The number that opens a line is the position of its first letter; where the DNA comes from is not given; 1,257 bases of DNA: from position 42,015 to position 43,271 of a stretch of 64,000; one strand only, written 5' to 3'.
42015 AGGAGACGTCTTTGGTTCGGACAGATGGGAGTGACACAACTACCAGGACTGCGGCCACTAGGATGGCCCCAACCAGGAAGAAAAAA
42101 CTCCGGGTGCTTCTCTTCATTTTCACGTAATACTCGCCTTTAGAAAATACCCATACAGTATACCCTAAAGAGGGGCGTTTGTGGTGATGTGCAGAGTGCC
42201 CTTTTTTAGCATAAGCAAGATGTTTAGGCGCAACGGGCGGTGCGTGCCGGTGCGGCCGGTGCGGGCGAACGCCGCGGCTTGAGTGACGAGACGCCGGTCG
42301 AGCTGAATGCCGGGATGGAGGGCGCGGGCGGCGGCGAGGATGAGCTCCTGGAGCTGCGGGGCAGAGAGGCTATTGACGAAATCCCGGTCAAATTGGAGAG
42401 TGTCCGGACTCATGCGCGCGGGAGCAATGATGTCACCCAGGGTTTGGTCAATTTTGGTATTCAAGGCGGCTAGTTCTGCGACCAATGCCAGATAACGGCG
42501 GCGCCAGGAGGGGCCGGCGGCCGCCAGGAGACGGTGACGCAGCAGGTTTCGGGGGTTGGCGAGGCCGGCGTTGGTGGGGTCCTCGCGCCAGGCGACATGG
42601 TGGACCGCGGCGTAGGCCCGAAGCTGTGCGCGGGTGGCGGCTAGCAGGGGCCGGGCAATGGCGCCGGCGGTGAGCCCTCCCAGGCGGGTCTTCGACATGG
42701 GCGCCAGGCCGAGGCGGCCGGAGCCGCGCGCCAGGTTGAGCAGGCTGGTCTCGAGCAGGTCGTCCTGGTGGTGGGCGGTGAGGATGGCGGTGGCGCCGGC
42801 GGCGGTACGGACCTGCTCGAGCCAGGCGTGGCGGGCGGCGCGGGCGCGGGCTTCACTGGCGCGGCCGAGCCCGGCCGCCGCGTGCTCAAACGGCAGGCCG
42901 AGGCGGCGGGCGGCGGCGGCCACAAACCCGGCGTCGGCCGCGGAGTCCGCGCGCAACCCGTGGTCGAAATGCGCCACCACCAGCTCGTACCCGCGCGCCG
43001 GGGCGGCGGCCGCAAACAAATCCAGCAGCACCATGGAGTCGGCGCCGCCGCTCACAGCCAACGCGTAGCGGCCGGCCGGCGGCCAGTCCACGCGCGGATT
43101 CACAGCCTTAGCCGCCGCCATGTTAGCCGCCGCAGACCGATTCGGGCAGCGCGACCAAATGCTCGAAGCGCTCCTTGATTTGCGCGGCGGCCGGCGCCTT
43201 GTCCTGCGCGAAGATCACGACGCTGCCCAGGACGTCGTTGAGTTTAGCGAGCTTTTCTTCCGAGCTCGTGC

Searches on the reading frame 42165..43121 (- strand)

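Call 90: search_protein_families(library=pfam, alignment_id=A7, max_evalue=0.00001)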
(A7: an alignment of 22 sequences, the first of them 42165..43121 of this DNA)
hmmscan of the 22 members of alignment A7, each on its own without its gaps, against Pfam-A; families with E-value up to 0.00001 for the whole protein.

A. member 1, window:42165-43121:- (318 aa): 1 family
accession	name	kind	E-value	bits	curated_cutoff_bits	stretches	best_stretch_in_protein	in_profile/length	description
PF01171.26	ATP_bind_3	-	4.4e-44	150.8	27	1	19-197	2-182/182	PP-loop family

B. families by the number of members that match (of 22 scanned): 22 families
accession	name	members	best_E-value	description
PF00006.31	ATP-synt_ab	1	2.9e-65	ATP synthase alpha/beta family, nucleotide-binding domain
PF12698.13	ABC2_membrane_3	1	1.4e-44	ABC-2 family transporter protein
PF01171.26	ATP_bind_3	1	4.4e-44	PP-loop family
PF14342.11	DUF4396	1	3.5e-39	Domain of unknown function (DUF4396)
PF13462.12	Thioredoxin_4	1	2.6e-31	Thioredoxin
PF00005.33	ABC_tran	1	1.3e-29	ABC transporter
PF01061.29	ABC2_membrane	1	1.2e-28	ABC-2 type transporter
PF01812.26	5-FTHF_cyc-lig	1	8.2e-25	5-formyltetrahydrofolate cyclo-ligase family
PF01323.26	DSBA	1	1.4e-21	DSBA-like thioredoxin domain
PF13304.12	AAA_21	1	2e-15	AAA domain, putative AbiEii toxin, Type IV TA system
PF01381.28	HTH_3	1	2.8e-15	Helix-turn-helix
PF01850.27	PIN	1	2e-14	PIN domain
PF02823.21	ATP-synt_DE_N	1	1.7e-13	ATP synthase, Delta/Epsilon chain, beta-sandwich domain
PF04014.23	MazE_antitoxin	1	7.2e-13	Antidote-toxin recognition MazE, bacterial antitoxin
PF04977.20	DivIC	1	4.8e-12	Septum formation initiator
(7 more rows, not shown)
